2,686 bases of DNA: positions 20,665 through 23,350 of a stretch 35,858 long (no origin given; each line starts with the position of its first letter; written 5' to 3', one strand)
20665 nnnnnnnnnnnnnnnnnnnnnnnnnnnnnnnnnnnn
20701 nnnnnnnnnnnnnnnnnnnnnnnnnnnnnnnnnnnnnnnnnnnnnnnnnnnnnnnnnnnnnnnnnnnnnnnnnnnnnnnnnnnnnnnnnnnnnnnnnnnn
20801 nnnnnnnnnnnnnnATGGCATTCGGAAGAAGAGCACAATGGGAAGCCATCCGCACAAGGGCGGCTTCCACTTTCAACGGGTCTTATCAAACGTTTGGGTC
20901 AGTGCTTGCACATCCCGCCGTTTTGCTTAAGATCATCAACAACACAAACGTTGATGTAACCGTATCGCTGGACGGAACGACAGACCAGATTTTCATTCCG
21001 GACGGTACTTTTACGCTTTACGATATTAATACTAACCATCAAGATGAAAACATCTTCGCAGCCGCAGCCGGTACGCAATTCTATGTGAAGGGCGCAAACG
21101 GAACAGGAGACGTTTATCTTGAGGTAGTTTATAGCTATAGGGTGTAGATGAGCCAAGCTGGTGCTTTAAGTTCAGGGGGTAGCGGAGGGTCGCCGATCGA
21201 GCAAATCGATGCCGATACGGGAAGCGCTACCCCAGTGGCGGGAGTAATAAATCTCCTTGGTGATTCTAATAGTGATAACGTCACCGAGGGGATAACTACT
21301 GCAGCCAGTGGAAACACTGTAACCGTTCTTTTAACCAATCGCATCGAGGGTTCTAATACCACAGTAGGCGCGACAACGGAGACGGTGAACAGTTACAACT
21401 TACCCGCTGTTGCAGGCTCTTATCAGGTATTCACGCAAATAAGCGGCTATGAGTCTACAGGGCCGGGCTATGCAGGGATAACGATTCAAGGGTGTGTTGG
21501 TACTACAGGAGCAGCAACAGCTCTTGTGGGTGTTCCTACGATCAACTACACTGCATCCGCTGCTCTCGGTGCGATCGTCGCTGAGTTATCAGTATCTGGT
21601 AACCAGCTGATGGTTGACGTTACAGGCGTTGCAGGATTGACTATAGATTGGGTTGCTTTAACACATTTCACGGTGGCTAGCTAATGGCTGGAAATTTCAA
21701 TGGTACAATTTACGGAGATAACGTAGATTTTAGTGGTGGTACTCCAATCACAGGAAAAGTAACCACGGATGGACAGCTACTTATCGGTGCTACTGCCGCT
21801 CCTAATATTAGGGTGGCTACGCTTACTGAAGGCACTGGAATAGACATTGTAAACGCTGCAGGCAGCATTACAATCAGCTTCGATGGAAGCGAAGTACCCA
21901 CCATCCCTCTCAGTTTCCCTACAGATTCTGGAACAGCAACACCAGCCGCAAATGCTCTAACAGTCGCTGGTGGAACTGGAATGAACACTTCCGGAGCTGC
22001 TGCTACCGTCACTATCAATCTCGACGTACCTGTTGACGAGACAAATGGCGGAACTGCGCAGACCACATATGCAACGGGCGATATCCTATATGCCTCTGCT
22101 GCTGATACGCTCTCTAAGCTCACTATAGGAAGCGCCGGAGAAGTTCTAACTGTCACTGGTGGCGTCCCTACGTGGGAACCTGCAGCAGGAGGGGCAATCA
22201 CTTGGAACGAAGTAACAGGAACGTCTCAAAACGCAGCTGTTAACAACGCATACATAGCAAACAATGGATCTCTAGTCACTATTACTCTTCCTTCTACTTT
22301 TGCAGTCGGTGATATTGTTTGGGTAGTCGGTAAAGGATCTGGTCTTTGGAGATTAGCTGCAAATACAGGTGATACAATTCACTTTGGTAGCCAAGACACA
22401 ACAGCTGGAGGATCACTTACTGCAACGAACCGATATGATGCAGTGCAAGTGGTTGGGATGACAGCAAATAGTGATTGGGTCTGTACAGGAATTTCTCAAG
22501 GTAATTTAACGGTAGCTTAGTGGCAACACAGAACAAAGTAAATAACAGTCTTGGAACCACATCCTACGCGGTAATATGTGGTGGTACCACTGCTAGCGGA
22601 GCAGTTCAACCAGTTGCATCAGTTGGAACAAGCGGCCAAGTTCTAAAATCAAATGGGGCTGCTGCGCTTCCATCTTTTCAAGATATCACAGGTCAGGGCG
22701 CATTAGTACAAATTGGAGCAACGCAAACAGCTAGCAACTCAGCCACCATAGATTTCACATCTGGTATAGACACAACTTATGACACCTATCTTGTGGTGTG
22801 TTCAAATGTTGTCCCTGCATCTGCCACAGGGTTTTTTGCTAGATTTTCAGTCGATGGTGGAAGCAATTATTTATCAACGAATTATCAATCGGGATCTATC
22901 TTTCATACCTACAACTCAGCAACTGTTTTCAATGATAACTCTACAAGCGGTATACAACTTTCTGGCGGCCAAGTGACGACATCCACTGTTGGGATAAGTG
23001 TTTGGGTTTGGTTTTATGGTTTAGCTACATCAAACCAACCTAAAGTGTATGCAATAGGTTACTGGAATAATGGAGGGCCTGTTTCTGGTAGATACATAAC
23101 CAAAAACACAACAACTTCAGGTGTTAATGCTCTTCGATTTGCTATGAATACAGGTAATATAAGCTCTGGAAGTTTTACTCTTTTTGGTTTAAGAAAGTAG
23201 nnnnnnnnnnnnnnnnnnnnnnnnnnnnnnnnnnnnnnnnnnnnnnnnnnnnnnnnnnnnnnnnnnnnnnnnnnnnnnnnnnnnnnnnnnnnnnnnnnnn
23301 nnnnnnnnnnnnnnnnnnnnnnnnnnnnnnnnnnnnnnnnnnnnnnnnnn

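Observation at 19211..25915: Eight consecutive fibre/receptor-binding-like genes built from shuffled shared modules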

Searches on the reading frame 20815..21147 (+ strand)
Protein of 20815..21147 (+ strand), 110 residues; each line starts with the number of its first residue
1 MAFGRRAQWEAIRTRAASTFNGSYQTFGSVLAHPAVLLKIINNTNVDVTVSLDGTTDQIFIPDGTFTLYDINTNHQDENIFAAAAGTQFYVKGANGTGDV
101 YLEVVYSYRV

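Call 5: search_protein_families(library=pfam, proteins=[window:20815-21147:+], max_evalue=1)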
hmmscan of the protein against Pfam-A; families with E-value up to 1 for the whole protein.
window:20815-21147:+ (110 aa): 1 family
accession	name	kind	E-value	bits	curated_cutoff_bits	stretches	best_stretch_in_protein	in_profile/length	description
PF21398.2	PG_binding_5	-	0.15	12.4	24.1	1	42-80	26-61/67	Putative peptidoglycan-binding domain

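Call 6: search_protein_families(library=phrogs, proteins=[window:20815-21147:+], max_evalue=0.01)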
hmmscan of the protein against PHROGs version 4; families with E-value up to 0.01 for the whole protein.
window:20815-21147:+ (110 aa): 0 families

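Call 55: search_protein_families(library=ncbifam, proteins=[window:20815-21147:+], max_evalue=0.1)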
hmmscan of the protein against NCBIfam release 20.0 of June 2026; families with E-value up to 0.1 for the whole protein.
window:20815-21147:+ (110 aa): 1 family
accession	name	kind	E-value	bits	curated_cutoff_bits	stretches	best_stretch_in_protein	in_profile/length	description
NF041707.1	rSAM_YhhB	equivalog_domain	0.03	13.2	445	1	10-56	81-126/369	cyclophane-forming radical SAM/SPASM peptide maturase YhhB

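Call 64: search_solved_structures(query=A4, max_evalue=5, show_alignments=1)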
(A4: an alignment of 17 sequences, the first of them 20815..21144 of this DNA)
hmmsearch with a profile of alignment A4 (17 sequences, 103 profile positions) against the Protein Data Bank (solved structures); distinct sequences matched with E-value up to 5: 5.
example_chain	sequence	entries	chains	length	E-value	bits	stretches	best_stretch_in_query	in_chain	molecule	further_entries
5t7v_LJ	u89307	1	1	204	1.4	12.3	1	18-67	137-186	50S ribosomal protein L4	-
6ddd_S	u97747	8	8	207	1.4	12.3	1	18-67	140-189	50S ribosomal protein L4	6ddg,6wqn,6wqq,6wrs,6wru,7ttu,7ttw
5tcu_LJ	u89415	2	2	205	1.4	12.3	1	18-67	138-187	50S ribosomal protein L4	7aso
6fxc_AE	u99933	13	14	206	1.4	12.3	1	18-67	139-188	50S ribosomal protein L4 | Large ribosomal subunit protein uL4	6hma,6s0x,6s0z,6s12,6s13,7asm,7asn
4wce_C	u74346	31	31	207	1.5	12.3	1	18-67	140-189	50S ribosomal protein L4 | Large ribosomal subunit protein uL4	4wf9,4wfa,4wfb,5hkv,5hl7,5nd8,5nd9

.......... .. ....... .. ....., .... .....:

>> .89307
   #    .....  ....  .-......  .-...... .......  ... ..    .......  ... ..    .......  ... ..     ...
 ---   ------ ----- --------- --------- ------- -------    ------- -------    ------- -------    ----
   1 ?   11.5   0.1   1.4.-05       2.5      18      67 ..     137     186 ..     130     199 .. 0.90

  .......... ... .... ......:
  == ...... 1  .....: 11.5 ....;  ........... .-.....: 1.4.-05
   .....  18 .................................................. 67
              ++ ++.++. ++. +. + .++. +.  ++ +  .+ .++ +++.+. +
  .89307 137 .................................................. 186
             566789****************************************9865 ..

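Call 81: search_protein_representatives(protein=window:20815-21147:+)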
Query: 110 residues. Proteins with E-value up to 0.001 (for the whole library): 754; up to 1e-10: 146; up to 1e-30: 0. The best 150 are listed.
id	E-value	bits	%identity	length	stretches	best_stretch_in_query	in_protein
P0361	1.1e-26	109.5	52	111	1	3-109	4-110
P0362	1.7e-25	105.6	55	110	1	6-107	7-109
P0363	2.4e-23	98.7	46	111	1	3-106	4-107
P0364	3.9e-23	98.1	46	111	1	1-109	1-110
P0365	4.4e-23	97.9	49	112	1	1-108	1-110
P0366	8.9e-23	96.9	48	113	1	3-107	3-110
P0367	2.2e-22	95.6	53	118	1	6-106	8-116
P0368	7.5e-22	93.9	49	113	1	1-107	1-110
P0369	3.2e-21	91.9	50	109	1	5-105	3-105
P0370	1.3e-20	89.9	43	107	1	5-104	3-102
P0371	4.7e-20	88.1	44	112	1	1-107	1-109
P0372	4.8e-20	88.1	51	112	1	7-108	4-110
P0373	5.0e-20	88.1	48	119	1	5-108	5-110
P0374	1.1e-19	86.9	44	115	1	1-108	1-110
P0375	1.3e-19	86.7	45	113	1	3-107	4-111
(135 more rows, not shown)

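Call 89: search_dna_similar(query=window:20815-21147:+, collection=phages, mode=protein, max_rows=15, max_evalue=0.01)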
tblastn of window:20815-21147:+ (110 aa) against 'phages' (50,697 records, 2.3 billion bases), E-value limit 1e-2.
No match.

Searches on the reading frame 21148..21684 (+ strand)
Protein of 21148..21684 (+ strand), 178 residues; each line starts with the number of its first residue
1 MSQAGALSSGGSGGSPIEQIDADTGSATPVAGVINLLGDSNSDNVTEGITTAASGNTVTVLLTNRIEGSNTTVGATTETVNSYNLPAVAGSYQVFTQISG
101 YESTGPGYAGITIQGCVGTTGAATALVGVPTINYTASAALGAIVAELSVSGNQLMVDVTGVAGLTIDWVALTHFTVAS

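Call 5: search_protein_families(library=pfam, proteins=[window:21148-21684:+], max_evalue=1)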
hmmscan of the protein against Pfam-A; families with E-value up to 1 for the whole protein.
window:21148-21684:+ (178 aa): 1 family
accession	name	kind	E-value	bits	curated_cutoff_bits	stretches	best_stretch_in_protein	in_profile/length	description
PF19657.4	DUF6160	-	0.1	13.3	27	1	136-168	12-45/96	Family of unknown function (DUF6160)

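Call 6: search_protein_families(library=phrogs, proteins=[window:21148-21684:+], max_evalue=0.01)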
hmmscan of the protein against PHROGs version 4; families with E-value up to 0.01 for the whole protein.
window:21148-21684:+ (178 aa): 0 families

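Call 55: search_protein_families(library=ncbifam, proteins=[window:21148-21684:+], max_evalue=0.1)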
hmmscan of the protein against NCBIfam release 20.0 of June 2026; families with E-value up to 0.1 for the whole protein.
window:21148-21684:+ (178 aa): 0 families

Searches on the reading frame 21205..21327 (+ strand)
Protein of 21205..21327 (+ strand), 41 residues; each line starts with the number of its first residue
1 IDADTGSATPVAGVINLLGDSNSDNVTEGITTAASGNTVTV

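Call 97: search_solved_structures(query=A10, max_evalue=5, show_alignments=2)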
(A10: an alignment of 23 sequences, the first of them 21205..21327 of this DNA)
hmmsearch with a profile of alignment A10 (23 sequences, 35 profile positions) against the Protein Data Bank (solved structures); distinct sequences matched with E-value up to 5: 0.

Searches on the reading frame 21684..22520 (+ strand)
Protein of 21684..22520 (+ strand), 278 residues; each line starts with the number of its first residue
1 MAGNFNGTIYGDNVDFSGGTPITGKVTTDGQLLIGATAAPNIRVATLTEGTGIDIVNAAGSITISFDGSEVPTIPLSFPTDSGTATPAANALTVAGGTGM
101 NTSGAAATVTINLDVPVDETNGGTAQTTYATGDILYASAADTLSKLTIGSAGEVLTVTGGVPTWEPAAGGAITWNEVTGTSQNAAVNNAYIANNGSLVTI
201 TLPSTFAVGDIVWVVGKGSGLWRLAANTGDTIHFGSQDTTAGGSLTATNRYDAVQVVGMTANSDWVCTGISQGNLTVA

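Call 5: search_protein_families(library=pfam, proteins=[window:21684-22520:+], max_evalue=1)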
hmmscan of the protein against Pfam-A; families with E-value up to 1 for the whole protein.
window:21684-22520:+ (278 aa): 0 families

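Call 6: search_protein_families(library=phrogs, proteins=[window:21684-22520:+], max_evalue=0.01)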
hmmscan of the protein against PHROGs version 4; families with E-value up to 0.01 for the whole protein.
window:21684-22520:+ (278 aa): 1 family
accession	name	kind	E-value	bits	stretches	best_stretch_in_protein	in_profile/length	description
phrog_31660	-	tail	5.1e-07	30.7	1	6-98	59-149/182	tail fiber protein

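Call 55: search_protein_families(library=ncbifam, proteins=[window:21684-22520:+], max_evalue=0.1)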
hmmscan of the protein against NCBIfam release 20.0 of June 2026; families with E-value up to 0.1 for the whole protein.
window:21684-22520:+ (278 aa): 0 families

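Call 88: search_dna_similar(query=window:21684-22520:+, collection=phages, mode=protein, max_rows=25, max_evalue=0.001)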
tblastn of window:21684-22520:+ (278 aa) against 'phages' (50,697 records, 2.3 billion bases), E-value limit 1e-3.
No match.

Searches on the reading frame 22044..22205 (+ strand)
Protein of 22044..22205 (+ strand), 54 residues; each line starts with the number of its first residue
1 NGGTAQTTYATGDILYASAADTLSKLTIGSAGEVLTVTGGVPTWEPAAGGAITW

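Call 96: search_solved_structures(query=A9, max_evalue=5, show_alignments=2)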
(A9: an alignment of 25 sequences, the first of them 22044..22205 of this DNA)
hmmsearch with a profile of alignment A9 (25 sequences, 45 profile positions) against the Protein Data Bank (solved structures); distinct sequences matched with E-value up to 5: 3.
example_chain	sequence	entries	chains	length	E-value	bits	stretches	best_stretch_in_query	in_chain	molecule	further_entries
6gbh_C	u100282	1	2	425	2.1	11.7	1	3-12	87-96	HopQ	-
9jwt_A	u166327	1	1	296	3.1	11.2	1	11-44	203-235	MSD3-holo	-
9jwq_A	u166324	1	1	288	3.5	11.1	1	11-44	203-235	MSD3-apo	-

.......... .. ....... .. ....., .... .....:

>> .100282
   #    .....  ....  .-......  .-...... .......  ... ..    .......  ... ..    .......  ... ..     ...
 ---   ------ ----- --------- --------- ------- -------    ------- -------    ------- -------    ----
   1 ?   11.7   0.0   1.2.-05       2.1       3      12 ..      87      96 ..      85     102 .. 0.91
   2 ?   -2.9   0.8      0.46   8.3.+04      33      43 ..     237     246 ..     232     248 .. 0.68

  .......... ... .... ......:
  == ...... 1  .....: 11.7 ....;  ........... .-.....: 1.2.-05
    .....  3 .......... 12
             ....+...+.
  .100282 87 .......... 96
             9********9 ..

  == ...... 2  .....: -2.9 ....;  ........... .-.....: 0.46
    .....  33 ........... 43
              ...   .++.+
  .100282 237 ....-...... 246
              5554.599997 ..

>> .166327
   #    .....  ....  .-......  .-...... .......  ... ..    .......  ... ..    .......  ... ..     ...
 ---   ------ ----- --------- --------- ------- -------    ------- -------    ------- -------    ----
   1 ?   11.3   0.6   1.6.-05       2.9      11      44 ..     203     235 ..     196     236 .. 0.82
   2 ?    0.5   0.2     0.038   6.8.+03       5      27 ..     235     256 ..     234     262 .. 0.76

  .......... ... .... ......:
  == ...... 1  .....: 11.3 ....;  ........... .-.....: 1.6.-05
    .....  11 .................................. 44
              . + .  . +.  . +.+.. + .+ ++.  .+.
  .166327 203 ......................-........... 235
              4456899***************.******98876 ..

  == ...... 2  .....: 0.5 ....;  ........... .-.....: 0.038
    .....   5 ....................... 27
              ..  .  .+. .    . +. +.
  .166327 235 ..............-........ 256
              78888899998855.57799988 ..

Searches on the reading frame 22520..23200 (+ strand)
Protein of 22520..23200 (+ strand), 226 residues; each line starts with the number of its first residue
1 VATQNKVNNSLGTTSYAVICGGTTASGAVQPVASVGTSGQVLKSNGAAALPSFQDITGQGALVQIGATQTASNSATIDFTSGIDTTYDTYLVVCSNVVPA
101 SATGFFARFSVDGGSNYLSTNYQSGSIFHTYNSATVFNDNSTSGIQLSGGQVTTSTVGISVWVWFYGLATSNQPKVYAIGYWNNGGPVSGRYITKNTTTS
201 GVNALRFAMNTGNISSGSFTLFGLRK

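Call 5: search_protein_families(library=pfam, proteins=[window:22520-23200:+], max_evalue=1)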
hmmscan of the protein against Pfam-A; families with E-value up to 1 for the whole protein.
window:22520-23200:+ (226 aa): 0 families

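Call 6: search_protein_families(library=phrogs, proteins=[window:22520-23200:+], max_evalue=0.01)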
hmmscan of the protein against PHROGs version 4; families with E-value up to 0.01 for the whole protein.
window:22520-23200:+ (226 aa): 1 family
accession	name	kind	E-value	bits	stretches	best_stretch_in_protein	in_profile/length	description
phrog_14820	-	unknown function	3.9e-17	63.9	2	43-132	7-99/206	-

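Call 55: search_protein_families(library=ncbifam, proteins=[window:22520-23200:+], max_evalue=0.1)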
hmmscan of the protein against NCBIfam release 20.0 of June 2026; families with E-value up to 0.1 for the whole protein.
window:22520-23200:+ (226 aa): 0 families
